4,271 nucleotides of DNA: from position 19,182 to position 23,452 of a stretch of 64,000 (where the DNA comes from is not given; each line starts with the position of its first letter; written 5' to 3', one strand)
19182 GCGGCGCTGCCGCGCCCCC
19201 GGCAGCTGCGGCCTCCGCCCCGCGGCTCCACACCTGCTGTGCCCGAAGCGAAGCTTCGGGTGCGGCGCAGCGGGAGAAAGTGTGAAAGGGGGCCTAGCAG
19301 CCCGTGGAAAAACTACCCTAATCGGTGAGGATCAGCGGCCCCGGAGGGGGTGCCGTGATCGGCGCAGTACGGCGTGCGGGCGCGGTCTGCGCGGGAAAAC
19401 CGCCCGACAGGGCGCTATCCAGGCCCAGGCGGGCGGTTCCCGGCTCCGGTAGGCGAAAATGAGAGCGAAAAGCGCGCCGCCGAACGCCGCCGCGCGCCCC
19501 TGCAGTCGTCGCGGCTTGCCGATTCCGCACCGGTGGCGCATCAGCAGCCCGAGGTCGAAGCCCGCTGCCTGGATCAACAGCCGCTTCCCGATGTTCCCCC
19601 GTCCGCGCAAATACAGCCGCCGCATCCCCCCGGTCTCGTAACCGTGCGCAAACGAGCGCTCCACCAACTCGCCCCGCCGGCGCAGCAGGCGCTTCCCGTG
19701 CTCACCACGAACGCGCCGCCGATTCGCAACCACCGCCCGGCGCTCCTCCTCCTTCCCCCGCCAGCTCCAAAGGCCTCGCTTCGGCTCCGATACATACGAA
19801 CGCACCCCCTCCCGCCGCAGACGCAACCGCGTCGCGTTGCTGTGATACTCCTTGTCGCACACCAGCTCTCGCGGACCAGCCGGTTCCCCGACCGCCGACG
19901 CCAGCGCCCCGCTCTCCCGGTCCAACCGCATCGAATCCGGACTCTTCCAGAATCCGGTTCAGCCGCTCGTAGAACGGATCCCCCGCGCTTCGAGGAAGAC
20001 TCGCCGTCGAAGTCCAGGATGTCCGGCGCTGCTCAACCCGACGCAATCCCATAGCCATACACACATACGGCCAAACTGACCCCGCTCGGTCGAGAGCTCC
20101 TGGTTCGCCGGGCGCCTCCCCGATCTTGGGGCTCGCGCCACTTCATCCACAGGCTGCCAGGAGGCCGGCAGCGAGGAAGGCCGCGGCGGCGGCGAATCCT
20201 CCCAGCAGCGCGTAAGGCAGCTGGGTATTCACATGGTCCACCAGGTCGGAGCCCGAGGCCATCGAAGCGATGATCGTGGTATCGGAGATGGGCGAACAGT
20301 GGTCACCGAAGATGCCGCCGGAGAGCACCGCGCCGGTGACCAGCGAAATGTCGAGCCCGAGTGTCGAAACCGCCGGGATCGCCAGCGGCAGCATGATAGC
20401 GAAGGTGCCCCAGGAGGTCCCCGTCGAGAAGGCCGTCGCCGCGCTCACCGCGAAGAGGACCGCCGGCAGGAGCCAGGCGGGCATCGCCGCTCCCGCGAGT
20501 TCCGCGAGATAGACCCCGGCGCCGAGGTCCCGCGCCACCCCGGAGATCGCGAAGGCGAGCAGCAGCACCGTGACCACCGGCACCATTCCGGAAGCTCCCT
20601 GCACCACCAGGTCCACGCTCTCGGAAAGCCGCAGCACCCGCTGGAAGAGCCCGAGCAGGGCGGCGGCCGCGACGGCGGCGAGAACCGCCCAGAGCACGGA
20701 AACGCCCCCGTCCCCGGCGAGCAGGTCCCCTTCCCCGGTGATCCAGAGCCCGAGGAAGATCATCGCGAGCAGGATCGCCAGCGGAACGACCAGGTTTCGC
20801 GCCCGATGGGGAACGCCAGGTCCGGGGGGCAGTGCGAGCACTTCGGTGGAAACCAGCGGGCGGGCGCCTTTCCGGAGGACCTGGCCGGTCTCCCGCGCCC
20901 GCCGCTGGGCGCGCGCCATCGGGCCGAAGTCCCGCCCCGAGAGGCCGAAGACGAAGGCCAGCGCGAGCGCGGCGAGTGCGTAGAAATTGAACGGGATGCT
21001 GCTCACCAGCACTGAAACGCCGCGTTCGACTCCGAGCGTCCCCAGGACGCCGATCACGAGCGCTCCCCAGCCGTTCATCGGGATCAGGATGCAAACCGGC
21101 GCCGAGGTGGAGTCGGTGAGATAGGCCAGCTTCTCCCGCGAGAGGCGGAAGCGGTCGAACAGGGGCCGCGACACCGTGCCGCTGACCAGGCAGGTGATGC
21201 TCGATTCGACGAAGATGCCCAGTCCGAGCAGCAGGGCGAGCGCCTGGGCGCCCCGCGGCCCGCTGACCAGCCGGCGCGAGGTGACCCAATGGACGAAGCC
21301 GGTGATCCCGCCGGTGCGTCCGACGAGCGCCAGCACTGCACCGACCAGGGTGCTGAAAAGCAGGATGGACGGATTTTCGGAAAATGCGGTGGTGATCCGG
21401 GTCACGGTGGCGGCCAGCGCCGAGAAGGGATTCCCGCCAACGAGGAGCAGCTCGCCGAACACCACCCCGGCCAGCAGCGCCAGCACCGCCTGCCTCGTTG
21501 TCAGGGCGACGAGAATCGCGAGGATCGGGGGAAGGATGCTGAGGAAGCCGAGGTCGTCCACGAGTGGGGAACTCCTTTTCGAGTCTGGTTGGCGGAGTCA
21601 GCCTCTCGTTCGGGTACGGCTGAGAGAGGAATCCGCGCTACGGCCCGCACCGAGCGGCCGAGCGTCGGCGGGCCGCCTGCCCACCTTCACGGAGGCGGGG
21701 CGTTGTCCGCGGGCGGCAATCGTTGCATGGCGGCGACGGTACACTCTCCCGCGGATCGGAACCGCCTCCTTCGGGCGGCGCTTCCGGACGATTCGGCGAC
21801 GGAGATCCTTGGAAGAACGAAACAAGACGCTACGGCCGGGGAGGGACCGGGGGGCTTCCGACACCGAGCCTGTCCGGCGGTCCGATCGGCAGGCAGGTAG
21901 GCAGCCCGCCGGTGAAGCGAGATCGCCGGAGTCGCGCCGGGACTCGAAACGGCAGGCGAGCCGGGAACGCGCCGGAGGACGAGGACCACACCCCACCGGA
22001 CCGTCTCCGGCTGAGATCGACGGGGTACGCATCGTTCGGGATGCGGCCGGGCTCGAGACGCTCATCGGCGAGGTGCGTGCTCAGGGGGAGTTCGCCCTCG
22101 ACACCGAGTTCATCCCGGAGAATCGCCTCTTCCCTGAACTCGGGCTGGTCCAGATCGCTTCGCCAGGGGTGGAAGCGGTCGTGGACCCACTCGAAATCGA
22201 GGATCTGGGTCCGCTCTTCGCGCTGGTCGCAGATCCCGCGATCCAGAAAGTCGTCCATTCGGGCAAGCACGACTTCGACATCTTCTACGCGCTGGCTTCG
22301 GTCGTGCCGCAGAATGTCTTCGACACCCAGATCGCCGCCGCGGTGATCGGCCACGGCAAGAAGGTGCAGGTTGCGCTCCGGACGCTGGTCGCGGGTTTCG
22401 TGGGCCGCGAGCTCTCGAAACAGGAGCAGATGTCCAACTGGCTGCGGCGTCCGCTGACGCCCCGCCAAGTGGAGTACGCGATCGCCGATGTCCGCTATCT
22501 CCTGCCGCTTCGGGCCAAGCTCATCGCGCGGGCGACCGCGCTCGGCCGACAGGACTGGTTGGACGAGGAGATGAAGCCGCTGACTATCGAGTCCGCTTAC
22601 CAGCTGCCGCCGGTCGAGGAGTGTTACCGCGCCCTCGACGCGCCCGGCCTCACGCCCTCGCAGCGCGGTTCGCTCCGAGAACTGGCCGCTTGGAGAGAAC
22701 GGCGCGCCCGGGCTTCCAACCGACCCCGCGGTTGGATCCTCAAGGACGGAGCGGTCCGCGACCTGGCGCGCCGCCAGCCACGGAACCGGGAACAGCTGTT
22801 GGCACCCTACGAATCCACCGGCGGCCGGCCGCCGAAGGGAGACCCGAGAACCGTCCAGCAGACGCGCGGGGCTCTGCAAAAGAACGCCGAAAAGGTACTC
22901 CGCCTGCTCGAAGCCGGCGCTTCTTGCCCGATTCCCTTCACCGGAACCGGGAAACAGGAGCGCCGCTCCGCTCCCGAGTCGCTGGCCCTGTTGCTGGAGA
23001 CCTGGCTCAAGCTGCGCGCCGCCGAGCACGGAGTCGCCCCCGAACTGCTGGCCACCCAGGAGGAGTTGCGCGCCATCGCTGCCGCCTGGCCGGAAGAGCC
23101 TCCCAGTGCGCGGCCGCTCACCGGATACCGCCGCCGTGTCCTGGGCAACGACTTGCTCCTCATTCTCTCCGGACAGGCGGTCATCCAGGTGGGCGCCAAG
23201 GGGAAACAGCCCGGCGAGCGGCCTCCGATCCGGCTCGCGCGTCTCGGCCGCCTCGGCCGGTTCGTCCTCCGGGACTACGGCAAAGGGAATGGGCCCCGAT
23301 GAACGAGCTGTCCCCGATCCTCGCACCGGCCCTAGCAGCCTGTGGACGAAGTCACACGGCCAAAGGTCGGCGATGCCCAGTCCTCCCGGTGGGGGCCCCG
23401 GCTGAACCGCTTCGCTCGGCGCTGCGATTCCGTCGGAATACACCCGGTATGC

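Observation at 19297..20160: IS/MITE family with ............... termini present in four forms within 12 kb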

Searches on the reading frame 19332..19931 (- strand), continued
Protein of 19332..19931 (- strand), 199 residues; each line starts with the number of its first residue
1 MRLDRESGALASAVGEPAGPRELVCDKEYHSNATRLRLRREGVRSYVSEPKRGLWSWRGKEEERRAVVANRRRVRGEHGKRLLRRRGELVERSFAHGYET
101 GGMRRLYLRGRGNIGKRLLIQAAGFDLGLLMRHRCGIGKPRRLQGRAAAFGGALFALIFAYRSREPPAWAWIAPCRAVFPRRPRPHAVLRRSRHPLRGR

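Call 55: find_encoding_contigs(protein=P0123, flank=3000, max_places=6)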
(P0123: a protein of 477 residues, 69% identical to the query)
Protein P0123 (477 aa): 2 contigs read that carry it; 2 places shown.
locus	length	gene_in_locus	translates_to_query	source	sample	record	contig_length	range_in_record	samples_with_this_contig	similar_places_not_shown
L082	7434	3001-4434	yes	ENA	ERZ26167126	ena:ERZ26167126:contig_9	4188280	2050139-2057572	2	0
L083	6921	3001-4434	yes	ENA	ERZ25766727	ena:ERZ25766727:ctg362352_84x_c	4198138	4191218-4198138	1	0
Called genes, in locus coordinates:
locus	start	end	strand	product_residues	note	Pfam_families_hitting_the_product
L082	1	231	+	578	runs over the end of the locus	PF01609:DDE_Tnp_1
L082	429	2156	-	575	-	PF01609:DDE_Tnp_1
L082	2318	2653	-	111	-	-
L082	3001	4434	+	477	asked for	PF05598:DUF772, PF01609:DDE_Tnp_1, PF13751:DDE_Tnp_1_6 (weak)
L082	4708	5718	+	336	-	-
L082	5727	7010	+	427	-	PF00041:fn3 (faint), PF25833:Fn3_SaeA_3rd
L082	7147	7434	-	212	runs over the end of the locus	-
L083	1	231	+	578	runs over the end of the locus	PF01609:DDE_Tnp_1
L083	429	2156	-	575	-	PF01609:DDE_Tnp_1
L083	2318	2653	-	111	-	-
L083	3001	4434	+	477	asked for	PF05598:DUF772, PF01609:DDE_Tnp_1, PF13751:DDE_Tnp_1_6 (weak)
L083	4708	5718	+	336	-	-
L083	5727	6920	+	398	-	?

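Call 62: search_protein_families(library=ncbifam, proteins=[P0123, P0125], max_evalue=0.001)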
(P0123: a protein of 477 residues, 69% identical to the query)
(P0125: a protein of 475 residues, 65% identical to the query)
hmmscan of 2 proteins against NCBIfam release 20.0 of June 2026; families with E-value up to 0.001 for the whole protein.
P0123 (477 aa): 6 families
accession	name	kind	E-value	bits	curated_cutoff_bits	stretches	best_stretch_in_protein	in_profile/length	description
NF033551.1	transpos_IS1182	equivalog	2.6e-47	161.9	270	2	32-323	23-359/488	IS1182 family transposase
NF033581.1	transpos_IS5_4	equivalog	4.5e-27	95.1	140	1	35-392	4-284/285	IS5 family transposase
NF033593.1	transpos_ISNCY_1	equivalog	2.1e-16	59.7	325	2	36-161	19-143/444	ISNCY family transposase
NF033578.1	transpos_IS5_1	equivalog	2.3e-10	40.2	275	1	234-397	283-418/419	IS5 family transposase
NF033579.1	transpos_IS5_2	equivalog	9.3e-08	31.9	140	1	225-339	130-234/289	IS5 family transposase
NF033580.1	transpos_IS5_3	equivalog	5.2e-06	26.2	110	1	217-339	114-221/258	IS5 family transposase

P0125 (475 aa): 7 families
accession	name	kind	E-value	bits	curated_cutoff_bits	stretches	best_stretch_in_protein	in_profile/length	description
NF033551.1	transpos_IS1182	equivalog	9.4e-48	163.3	270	2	48-331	37-360/488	IS1182 family transposase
NF033581.1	transpos_IS5_4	equivalog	3.2e-25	89.1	140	1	32-390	3-284/285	IS5 family transposase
NF033593.1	transpos_ISNCY_1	equivalog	1.3e-14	53.8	325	1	44-159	30-143/444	ISNCY family transposase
NF033579.1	transpos_IS5_2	equivalog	1e-09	38.3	140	1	223-358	130-256/289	IS5 family transposase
NF033578.1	transpos_IS5_1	equivalog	1.3e-09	37.7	275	1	233-395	284-418/419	IS5 family transposase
NF033580.1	transpos_IS5_3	equivalog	1.4e-05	24.7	110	1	209-343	114-227/258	IS5 family transposase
NF033592.1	transpos_IS4_1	equivalog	0.00018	20.8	115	0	227-323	132-216/332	IS4 family transposase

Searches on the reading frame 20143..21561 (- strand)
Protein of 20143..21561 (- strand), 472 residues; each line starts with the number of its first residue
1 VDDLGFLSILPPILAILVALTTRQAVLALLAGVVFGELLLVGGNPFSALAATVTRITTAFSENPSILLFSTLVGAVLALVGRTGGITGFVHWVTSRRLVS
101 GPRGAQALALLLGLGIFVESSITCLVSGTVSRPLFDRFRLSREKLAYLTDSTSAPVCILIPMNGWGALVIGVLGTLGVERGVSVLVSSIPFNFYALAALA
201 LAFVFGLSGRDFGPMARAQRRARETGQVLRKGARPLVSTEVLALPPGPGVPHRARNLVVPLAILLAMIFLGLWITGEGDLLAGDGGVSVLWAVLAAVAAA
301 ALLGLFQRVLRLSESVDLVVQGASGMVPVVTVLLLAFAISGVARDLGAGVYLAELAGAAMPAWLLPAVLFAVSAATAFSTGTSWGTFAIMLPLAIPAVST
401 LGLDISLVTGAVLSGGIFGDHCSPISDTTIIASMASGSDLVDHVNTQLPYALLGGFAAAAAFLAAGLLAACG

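Call 16: list_cluster_members(proteins=[P0001, window:20143-21561:-])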
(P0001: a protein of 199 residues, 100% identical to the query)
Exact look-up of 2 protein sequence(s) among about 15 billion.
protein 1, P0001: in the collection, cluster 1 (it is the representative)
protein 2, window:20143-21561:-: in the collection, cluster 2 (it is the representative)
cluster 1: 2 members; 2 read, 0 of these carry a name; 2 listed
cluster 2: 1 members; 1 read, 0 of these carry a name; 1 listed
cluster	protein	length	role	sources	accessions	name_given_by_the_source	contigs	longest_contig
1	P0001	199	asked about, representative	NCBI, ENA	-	-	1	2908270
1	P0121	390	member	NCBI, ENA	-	-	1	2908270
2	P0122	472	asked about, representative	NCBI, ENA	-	-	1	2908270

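Call 21: search_protein_families(library=ncbifam, proteins=[P0121], max_evalue=0.01)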
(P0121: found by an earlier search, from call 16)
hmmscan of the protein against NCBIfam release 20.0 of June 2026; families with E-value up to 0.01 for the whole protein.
P0121 (390 aa): 4 families
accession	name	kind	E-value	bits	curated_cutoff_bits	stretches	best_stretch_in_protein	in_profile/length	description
NF033551.1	transpos_IS1182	equivalog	2.2e-33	115.9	270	2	2-186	49-279/488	IS1182 family transposase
NF033581.1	transpos_IS5_4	equivalog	2.2e-15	56.8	140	1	2-269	29-262/285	IS5 family transposase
NF033593.1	transpos_ISNCY_1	equivalog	1.6e-12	46.8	325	1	2-101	46-143/444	ISNCY family transposase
NF033578.1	transpos_IS5_1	equivalog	9.5e-05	21.7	275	0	198-310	328-418/419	IS5 family transposase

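Call 22: search_protein_families(library=pfam, proteins=[P0121], max_evalue=0.01)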
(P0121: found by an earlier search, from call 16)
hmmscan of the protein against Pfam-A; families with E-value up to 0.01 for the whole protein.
P0121 (390 aa): 2 families
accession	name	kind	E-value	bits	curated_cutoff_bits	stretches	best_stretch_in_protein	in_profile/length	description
PF05598.16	DUF772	-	6.1e-16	58.6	23.1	1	2-73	1-71/74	Transposase domain (DUF772)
PF13751.12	DDE_Tnp_1_6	-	0.0074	17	25.1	1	244-303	60-119/125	Transposase DDE domain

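Call 31: search_protein_families(library=pfam, proteins=[window:20143-21561:-], max_evalue=0.001)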
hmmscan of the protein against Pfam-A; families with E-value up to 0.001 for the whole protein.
window:20143-21561:- (472 aa): 1 family
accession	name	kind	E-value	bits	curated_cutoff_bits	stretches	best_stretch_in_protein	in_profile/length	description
PF03553.21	Na_H_antiporter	-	6.9e-49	167.2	23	1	182-466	33-302/303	Na+/H+ antiporter family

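Call 62: search_protein_families(library=ncbifam, proteins=[P0123, P0125], max_evalue=0.001)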
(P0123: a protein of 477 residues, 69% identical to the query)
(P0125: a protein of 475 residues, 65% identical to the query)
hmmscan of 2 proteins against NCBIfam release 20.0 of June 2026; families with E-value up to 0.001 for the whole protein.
P0123 (477 aa): 6 families
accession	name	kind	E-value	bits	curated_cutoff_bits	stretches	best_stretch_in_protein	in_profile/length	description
NF033551.1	transpos_IS1182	equivalog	2.6e-47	161.9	270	2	32-323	23-359/488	IS1182 family transposase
NF033581.1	transpos_IS5_4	equivalog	4.5e-27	95.1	140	1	35-392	4-284/285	IS5 family transposase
NF033593.1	transpos_ISNCY_1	equivalog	2.1e-16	59.7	325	2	36-161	19-143/444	ISNCY family transposase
NF033578.1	transpos_IS5_1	equivalog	2.3e-10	40.2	275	1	234-397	283-418/419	IS5 family transposase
NF033579.1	transpos_IS5_2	equivalog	9.3e-08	31.9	140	1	225-339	130-234/289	IS5 family transposase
NF033580.1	transpos_IS5_3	equivalog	5.2e-06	26.2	110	1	217-339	114-221/258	IS5 family transposase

P0125 (475 aa): 7 families
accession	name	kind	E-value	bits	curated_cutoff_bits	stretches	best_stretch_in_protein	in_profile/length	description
NF033551.1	transpos_IS1182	equivalog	9.4e-48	163.3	270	2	48-331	37-360/488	IS1182 family transposase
NF033581.1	transpos_IS5_4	equivalog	3.2e-25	89.1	140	1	32-390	3-284/285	IS5 family transposase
NF033593.1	transpos_ISNCY_1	equivalog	1.3e-14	53.8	325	1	44-159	30-143/444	ISNCY family transposase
NF033579.1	transpos_IS5_2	equivalog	1e-09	38.3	140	1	223-358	130-256/289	IS5 family transposase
NF033578.1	transpos_IS5_1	equivalog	1.3e-09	37.7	275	1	233-395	284-418/419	IS5 family transposase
NF033580.1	transpos_IS5_3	equivalog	1.4e-05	24.7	110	1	209-343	114-227/258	IS5 family transposase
NF033592.1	transpos_IS4_1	equivalog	0.00018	20.8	115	0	227-323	132-216/332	IS4 family transposase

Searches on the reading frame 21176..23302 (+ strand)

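Call 31: search_protein_families(library=pfam, proteins=[window:21176-23302:+], max_evalue=0.001)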
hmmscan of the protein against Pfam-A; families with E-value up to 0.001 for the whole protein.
window:21176-23302:+ (708 aa): 2 families
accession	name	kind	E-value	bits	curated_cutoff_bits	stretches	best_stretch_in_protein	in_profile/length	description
PF01612.26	DNA_pol_A_exo1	-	2.1e-35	122.5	23.6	1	285-449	2-168/173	3'-5' exonuclease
PF00570.28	HRDC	-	4.4e-13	49.4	23.8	1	498-543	3-48/68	HRDC domain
